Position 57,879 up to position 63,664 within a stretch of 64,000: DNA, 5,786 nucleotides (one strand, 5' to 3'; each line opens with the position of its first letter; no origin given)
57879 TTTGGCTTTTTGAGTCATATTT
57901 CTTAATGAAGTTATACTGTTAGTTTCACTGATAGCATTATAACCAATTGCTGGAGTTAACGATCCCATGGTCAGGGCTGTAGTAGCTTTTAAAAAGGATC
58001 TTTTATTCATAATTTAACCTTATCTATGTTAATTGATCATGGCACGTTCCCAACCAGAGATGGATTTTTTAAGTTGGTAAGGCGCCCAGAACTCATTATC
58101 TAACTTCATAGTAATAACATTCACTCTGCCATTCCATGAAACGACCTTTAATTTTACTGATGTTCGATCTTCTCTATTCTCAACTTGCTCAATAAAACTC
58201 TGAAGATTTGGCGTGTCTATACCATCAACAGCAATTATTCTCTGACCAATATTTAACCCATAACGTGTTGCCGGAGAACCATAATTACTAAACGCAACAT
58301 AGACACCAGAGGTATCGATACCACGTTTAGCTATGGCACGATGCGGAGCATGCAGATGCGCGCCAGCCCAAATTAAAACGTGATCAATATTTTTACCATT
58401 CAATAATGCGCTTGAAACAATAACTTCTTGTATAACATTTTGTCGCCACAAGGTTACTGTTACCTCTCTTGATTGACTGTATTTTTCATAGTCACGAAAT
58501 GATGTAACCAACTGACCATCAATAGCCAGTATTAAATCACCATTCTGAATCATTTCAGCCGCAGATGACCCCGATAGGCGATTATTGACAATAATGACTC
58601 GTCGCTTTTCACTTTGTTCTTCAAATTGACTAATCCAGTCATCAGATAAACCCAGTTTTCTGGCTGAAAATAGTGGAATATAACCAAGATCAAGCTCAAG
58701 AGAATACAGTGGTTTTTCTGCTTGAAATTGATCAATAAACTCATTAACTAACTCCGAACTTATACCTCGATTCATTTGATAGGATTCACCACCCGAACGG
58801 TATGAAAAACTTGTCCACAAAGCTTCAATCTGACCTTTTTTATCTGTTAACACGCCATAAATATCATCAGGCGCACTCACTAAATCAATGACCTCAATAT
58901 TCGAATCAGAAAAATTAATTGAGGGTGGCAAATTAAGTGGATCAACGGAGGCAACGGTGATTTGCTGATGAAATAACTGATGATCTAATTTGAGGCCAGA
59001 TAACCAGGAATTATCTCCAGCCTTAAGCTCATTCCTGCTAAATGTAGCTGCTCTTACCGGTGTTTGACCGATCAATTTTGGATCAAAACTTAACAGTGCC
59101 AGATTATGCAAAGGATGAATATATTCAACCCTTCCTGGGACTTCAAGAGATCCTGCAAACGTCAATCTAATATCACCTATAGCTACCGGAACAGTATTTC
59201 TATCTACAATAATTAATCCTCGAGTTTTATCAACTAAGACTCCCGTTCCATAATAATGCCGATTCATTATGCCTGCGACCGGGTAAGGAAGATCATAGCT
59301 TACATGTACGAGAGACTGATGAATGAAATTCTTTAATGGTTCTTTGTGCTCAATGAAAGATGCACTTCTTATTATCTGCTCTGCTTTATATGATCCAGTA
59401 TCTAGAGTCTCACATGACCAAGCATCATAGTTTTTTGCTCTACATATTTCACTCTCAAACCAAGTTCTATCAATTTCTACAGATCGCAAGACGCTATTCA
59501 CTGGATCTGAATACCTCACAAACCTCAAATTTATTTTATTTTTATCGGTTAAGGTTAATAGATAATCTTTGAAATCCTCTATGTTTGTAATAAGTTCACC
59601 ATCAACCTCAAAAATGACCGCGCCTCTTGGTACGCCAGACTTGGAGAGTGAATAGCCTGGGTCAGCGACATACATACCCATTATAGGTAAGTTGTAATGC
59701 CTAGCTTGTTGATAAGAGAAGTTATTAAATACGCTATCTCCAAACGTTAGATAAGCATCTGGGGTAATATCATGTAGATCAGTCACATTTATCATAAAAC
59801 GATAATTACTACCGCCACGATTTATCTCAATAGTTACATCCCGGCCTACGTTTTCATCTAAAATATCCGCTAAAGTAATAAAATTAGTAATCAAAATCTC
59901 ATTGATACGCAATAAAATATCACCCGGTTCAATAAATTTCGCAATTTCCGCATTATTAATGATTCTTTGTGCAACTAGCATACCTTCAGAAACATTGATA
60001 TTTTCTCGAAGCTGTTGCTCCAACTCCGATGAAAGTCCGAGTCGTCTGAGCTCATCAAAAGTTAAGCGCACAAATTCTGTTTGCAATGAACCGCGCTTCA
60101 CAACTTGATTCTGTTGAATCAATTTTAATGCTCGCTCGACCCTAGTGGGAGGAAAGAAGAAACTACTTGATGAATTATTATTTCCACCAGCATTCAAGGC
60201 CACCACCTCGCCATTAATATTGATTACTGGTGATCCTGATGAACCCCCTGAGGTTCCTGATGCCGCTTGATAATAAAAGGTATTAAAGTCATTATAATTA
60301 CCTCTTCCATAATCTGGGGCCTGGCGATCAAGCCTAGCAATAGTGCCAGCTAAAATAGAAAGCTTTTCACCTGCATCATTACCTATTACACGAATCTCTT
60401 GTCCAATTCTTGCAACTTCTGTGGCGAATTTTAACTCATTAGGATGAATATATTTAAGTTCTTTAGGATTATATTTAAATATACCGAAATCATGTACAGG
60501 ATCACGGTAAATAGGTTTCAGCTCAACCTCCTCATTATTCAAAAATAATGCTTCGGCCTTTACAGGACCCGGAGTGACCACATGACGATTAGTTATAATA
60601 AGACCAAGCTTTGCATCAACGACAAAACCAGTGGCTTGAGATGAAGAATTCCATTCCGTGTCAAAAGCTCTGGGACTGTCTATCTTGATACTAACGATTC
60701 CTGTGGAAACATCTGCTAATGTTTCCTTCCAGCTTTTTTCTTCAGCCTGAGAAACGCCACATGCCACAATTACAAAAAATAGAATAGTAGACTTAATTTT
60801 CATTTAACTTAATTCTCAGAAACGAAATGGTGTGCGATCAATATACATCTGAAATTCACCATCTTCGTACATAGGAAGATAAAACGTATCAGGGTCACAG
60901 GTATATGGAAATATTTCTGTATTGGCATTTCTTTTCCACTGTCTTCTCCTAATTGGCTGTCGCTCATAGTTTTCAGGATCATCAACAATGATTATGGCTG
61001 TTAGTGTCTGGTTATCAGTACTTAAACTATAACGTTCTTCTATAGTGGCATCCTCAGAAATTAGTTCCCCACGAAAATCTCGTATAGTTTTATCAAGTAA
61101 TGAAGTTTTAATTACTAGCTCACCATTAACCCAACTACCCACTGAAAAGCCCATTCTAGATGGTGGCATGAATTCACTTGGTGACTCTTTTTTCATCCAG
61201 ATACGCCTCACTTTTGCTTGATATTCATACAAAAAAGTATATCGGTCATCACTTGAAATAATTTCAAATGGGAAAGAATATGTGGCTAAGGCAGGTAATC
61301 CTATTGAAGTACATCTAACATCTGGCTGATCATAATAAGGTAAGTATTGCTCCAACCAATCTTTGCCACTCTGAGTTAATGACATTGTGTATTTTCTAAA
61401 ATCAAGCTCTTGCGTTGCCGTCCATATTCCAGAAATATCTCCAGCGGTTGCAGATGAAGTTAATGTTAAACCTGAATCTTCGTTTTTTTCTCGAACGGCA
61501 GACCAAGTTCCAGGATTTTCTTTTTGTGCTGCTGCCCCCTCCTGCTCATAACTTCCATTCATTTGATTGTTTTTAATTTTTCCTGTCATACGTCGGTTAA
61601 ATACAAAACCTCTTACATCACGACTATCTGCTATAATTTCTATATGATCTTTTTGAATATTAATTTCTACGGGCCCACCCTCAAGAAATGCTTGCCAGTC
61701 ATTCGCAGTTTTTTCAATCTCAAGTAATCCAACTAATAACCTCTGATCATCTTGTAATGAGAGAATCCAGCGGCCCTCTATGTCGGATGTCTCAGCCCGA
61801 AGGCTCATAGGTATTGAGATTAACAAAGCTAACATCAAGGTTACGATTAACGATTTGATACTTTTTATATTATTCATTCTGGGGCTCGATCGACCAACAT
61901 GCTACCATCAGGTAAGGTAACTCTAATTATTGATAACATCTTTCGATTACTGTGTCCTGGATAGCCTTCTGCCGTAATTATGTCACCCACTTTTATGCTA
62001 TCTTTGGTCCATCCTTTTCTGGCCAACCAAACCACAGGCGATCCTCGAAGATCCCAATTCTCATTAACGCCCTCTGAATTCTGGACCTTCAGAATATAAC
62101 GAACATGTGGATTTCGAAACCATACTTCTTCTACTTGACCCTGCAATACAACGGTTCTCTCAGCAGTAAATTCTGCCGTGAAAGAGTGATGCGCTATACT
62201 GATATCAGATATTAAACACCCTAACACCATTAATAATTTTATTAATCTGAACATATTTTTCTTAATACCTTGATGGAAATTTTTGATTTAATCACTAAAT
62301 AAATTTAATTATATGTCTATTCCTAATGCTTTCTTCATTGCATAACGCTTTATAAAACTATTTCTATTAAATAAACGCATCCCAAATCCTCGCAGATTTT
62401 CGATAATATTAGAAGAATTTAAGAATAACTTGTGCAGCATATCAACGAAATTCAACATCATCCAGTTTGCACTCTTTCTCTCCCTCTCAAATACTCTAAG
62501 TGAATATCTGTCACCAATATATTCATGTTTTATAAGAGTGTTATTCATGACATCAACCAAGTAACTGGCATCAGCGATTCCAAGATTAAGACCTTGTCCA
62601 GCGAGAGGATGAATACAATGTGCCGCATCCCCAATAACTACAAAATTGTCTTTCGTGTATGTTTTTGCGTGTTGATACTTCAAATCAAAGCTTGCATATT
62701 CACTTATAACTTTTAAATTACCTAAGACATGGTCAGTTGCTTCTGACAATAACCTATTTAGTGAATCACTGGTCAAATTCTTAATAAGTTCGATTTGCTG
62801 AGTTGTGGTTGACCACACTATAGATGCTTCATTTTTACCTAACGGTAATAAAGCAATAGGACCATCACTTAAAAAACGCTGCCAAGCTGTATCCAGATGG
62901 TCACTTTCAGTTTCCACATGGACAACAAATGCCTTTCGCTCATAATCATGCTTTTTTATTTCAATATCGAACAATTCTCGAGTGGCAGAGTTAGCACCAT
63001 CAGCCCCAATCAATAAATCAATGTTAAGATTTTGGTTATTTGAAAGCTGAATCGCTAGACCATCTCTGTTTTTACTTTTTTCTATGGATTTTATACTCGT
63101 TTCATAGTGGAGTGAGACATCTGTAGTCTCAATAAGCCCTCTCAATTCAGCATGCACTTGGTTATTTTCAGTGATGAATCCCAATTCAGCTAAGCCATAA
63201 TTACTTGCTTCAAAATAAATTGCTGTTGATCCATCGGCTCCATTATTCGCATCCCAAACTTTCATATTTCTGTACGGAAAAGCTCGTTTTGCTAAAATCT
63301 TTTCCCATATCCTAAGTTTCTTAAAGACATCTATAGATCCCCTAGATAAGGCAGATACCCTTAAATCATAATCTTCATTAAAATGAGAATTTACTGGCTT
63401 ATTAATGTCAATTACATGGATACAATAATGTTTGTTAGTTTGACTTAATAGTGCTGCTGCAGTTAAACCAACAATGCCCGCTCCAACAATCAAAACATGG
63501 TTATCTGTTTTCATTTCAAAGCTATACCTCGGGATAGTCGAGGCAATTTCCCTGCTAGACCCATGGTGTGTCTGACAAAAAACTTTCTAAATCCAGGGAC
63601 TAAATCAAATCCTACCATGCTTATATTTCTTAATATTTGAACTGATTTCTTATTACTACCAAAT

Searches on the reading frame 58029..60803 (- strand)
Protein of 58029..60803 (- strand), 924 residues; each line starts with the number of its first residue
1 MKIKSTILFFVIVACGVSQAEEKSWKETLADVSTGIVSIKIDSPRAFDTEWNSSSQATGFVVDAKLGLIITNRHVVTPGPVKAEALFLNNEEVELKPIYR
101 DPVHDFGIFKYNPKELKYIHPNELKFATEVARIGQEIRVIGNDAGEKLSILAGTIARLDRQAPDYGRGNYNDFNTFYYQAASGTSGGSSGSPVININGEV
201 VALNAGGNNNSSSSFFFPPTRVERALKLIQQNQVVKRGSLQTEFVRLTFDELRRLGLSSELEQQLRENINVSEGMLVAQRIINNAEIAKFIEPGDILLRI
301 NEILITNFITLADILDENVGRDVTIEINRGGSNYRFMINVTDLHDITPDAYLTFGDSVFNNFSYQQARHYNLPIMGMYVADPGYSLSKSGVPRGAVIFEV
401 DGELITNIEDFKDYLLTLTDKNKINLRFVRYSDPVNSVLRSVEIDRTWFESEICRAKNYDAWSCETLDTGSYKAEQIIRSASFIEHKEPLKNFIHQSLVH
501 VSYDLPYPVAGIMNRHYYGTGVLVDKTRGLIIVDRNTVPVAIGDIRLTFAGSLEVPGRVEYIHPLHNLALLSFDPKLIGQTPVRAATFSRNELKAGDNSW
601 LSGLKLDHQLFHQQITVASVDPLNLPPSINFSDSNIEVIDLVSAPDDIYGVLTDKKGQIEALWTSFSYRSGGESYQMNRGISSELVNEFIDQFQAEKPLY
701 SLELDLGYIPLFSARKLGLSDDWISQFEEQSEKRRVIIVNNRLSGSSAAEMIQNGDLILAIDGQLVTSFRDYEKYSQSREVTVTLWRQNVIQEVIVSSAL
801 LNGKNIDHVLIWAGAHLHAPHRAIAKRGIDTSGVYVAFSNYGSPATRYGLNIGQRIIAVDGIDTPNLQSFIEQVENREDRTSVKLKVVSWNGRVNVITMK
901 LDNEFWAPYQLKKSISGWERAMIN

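Call 74: search_protein_families(library=pfam, proteins=[window:58029-60803:-], max_evalue=0.01)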
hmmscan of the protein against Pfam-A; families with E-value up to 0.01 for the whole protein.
window:58029-60803:- (924 aa): 9 families
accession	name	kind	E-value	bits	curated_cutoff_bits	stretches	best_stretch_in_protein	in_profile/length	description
PF13365.12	Trypsin_2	-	3.2e-26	93.2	27.6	1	57-203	1-144/144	Trypsin-like peptidase domain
PF12812.13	PDZ_1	-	2e-23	82.6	28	2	345-421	1-78/78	PDZ-like domain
PF17820.7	PDZ_6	-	1.1e-22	80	27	3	743-787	6-54/54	PDZ domain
PF00595.29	PDZ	-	4e-15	56.4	23.2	2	730-784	19-77/81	PDZ domain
PF13180.12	PDZ_2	-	8.4e-15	55.3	27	1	731-794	9-76/80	PDZ domain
PF14685.13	PDZ_Tricorn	-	2.7e-10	40.5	25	0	840-893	28-82/88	Tricorn protease PDZ domain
PF00089.32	Trypsin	-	7.8e-05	23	20.6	1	53-223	22-214/220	Trypsin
PF10459.15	Peptidase_S46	-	0.00045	19.5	22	1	178-219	624-666/698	Peptidase S46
PF21558.3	Pept_S41_N_bact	-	0.00057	20.2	27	0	845-864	15-34/87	Bacteroidetes, Peptidase, S41 family, N-terminal domain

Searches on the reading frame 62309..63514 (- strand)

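Call 74: search_protein_families(library=pfam, proteins=[window:62309-63514:-], max_evalue=0.01)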
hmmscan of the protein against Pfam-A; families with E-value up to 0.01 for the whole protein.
window:62309-63514:- (401 aa): 8 families
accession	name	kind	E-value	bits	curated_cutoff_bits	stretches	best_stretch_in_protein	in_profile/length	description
PF01494.25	FAD_binding_3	-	3.6e-30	105.8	22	1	6-327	3-322/349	FAD binding domain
PF08491.16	SE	-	3.4e-08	33.3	20.1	1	275-384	116-225/276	Squalene epoxidase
PF04820.20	Trp_halogenase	-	3.2e-06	26.7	21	0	259-338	288-368/458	Tryptophan halogenase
PF07992.20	Pyr_redox_2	-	7.9e-06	25.9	26.1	0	3-43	141-179/291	Pyridine nucleotide-disulphide oxidoreductase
PF01266.30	DAO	-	1.8e-05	24.9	27.9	0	7-36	2-29/353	FAD dependent oxidoreductase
PF13450.12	NAD_binding_8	-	3.6e-05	24.4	21.9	1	9-36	1-26/68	NAD(P)-binding Rossmann-like domain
PF00070.33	Pyr_redox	-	0.00075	20.4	22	0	6-48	1-41/82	Pyridine nucleotide-disulphide oxidoreductase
PF03486.20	HI0933_like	-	0.0011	18.9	50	0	119-178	110-168/244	HI0933-like protein Rossmann domain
